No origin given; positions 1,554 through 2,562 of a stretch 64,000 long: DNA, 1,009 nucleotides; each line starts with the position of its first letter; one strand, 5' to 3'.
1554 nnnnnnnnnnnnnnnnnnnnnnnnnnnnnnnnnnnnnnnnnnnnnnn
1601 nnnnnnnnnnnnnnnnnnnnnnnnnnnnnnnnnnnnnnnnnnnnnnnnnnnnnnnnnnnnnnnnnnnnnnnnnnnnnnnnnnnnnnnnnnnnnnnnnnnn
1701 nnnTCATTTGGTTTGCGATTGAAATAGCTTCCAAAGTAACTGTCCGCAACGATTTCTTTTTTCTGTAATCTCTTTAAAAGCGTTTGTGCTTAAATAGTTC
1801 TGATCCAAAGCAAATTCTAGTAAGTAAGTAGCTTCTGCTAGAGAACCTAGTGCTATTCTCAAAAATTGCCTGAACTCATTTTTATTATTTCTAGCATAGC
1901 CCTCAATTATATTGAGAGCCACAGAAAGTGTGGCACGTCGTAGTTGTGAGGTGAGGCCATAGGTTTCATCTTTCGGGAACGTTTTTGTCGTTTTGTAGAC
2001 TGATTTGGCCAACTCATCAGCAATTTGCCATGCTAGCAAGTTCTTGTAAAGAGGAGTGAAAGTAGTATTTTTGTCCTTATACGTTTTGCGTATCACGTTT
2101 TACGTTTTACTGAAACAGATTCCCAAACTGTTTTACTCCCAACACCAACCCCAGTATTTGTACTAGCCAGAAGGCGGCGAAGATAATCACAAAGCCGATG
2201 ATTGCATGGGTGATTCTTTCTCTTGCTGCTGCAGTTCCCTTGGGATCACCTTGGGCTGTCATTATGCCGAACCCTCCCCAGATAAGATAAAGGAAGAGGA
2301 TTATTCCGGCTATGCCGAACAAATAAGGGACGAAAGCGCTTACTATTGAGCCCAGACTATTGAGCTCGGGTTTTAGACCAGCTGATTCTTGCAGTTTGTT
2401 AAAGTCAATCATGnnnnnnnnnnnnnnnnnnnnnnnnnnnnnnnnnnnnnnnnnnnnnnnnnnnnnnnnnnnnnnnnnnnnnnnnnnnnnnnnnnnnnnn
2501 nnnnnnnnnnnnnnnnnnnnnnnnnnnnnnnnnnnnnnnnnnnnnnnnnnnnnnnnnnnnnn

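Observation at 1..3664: Two paralogous loci pairing a T4SS-pilin-like small protein with a large Cys-rich secreted protein that ends in the same pilin domain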

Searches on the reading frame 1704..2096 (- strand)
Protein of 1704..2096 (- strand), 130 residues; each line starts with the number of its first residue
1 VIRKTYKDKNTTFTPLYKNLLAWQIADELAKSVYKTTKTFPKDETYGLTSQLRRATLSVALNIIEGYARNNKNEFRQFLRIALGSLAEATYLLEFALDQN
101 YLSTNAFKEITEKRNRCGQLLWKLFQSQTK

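Call 5: search_protein_families(library=pfam, proteins=[window:1704-2096:-], max_evalue=1)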
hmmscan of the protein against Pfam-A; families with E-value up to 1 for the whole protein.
window:1704-2096:- (130 aa): 3 families
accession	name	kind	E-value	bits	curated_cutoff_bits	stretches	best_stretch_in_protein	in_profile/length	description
PF05635.17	23S_rRNA_IVP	-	2.6e-34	118.1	33.8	1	18-121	1-104/106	23S rRNA-intervening sequence protein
PF22296.2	bAvd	-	2.9e-06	28.1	40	1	26-124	7-103/107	bAvd-like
PF10415.14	FumaraseC_C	-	0.18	12.7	32.5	0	80-111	16-47/54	Fumarase C C-terminus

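Call 6: search_protein_families(library=ncbifam, proteins=[window:1704-2096:-], max_evalue=1)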
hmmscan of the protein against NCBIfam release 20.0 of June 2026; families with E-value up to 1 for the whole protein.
window:1704-2096:- (130 aa): 4 families
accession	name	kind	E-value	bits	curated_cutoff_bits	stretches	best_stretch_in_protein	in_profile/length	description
NF008911.0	PRK12275.1-2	subfamily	4.4e-32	111.1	137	1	17-127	4-114/118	hypothetical protein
TIGR02436.1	TIGR02436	subfamily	1.2e-31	109.2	24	1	23-127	2-107/109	four helix bundle protein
NF008912.0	PRK12275.1-6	subfamily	1.3e-17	63.9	124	1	17-127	3-110/117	hypothetical protein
NF033474.1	DivGenRetAVD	equivalog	6.3e-07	29.7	80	1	26-121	7-99/104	diversity-generating retroelement protein Avd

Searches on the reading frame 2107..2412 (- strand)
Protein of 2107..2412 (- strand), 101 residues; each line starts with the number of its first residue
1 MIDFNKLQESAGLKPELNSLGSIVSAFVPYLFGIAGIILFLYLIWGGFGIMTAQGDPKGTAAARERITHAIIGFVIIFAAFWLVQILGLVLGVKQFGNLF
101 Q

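Call 5: search_protein_families(library=pfam, proteins=[window:2107-2412:-], max_evalue=1)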
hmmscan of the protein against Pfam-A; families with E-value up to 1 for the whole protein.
window:2107-2412:- (101 aa): 9 families
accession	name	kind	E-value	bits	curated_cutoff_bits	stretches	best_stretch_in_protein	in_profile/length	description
PF18895.5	T4SS_pilin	-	8.4e-12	45.4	26.6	1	20-87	5-71/71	Type IV secretion system pilin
PF07331.16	TctB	-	0.00091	19.9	29.1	1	21-92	25-94/137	Tripartite tricarboxylate transporter TctB family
PF04956.18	TrbC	-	0.0016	19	27.9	1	20-85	37-96/98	TrbC/VIRB2 pilin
PF13491.11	FtsK_4TM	-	0.0057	16.8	23.1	1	19-81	49-103/171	4TM region of DNA translocase FtsK/SpoIIIE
PF01036.24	Bac_rhodopsin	-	0.011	15.6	24.6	1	22-88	119-186/224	Bacteriorhodopsin-like protein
PF01292.26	Ni_hydr_CYTB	-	0.015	15.5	30.1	1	38-84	15-58/179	Prokaryotic cytochrome b561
PF12553.13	DUF3742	-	0.062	13.8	27.2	1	50-91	34-75/120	Protein of unknown function (DUF3742)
PF19554.4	DUF6077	-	0.2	10.8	27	1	32-92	3-61/354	Family of unknown function (DUF6077)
PF07332.16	Phage_holin_3_6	-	0.85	10.1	28.4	0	31-96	39-94/116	Putative Actinobacterial Holin-X, holin superfamily III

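Call 6: search_protein_families(library=ncbifam, proteins=[window:2107-2412:-], max_evalue=1)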
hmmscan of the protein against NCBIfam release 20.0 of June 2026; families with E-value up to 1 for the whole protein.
window:2107-2412:- (101 aa): 1 family
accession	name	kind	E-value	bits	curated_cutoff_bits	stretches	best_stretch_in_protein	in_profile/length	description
NF045849.1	ICE_MMCAP2_0565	equivalog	3e-09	36.4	40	1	18-86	7-75/80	Mbov_0395 family pilin-like conjugal transfer protein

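Call 50: search_solved_structures(query=A2, max_evalue=10, show_alignments=3)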
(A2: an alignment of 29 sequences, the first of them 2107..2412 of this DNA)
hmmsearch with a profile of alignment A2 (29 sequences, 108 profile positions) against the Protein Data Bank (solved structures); distinct sequences matched with E-value up to 10: 9.
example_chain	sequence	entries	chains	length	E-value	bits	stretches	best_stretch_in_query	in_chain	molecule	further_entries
7unj_A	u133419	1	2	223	0.0025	20.9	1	38-76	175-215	SP1-ZnPPaM designed chlorophyll dimer protein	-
7rmy_A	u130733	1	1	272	0.038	17.1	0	44-76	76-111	De Novo designed tunable homodimer, D_3-337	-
7rmx_A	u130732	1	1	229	0.061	16.5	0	38-70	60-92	Tunable symmetric protein, D_3_212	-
6a2j_A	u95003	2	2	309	0.22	14.7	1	27-67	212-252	Heme A synthase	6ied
9lfa_A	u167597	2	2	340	0.32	14.1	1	30-100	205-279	B1 bradykinin receptor,Kappa-type opioid receptor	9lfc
7yon_R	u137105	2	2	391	0.46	13.6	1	22-99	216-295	Neuropeptide Y receptor type 2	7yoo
9k6l_R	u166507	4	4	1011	1.1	12.4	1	25-95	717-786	exo-alpha-sialidase,Taste receptor type 2 member 16,LgBiT | Fusion protein 1,exo-alpha-sialidase,Taste receptor type 2 member 16,Fusion protein 2,exo- | Fusion 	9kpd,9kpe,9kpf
7zcm_B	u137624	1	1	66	5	10.3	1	35-84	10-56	Sensory rhodopsin II transducer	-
1h2s_B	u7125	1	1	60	6.3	10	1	36-84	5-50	SENSORY RHODOPSIN II TRANSDUCER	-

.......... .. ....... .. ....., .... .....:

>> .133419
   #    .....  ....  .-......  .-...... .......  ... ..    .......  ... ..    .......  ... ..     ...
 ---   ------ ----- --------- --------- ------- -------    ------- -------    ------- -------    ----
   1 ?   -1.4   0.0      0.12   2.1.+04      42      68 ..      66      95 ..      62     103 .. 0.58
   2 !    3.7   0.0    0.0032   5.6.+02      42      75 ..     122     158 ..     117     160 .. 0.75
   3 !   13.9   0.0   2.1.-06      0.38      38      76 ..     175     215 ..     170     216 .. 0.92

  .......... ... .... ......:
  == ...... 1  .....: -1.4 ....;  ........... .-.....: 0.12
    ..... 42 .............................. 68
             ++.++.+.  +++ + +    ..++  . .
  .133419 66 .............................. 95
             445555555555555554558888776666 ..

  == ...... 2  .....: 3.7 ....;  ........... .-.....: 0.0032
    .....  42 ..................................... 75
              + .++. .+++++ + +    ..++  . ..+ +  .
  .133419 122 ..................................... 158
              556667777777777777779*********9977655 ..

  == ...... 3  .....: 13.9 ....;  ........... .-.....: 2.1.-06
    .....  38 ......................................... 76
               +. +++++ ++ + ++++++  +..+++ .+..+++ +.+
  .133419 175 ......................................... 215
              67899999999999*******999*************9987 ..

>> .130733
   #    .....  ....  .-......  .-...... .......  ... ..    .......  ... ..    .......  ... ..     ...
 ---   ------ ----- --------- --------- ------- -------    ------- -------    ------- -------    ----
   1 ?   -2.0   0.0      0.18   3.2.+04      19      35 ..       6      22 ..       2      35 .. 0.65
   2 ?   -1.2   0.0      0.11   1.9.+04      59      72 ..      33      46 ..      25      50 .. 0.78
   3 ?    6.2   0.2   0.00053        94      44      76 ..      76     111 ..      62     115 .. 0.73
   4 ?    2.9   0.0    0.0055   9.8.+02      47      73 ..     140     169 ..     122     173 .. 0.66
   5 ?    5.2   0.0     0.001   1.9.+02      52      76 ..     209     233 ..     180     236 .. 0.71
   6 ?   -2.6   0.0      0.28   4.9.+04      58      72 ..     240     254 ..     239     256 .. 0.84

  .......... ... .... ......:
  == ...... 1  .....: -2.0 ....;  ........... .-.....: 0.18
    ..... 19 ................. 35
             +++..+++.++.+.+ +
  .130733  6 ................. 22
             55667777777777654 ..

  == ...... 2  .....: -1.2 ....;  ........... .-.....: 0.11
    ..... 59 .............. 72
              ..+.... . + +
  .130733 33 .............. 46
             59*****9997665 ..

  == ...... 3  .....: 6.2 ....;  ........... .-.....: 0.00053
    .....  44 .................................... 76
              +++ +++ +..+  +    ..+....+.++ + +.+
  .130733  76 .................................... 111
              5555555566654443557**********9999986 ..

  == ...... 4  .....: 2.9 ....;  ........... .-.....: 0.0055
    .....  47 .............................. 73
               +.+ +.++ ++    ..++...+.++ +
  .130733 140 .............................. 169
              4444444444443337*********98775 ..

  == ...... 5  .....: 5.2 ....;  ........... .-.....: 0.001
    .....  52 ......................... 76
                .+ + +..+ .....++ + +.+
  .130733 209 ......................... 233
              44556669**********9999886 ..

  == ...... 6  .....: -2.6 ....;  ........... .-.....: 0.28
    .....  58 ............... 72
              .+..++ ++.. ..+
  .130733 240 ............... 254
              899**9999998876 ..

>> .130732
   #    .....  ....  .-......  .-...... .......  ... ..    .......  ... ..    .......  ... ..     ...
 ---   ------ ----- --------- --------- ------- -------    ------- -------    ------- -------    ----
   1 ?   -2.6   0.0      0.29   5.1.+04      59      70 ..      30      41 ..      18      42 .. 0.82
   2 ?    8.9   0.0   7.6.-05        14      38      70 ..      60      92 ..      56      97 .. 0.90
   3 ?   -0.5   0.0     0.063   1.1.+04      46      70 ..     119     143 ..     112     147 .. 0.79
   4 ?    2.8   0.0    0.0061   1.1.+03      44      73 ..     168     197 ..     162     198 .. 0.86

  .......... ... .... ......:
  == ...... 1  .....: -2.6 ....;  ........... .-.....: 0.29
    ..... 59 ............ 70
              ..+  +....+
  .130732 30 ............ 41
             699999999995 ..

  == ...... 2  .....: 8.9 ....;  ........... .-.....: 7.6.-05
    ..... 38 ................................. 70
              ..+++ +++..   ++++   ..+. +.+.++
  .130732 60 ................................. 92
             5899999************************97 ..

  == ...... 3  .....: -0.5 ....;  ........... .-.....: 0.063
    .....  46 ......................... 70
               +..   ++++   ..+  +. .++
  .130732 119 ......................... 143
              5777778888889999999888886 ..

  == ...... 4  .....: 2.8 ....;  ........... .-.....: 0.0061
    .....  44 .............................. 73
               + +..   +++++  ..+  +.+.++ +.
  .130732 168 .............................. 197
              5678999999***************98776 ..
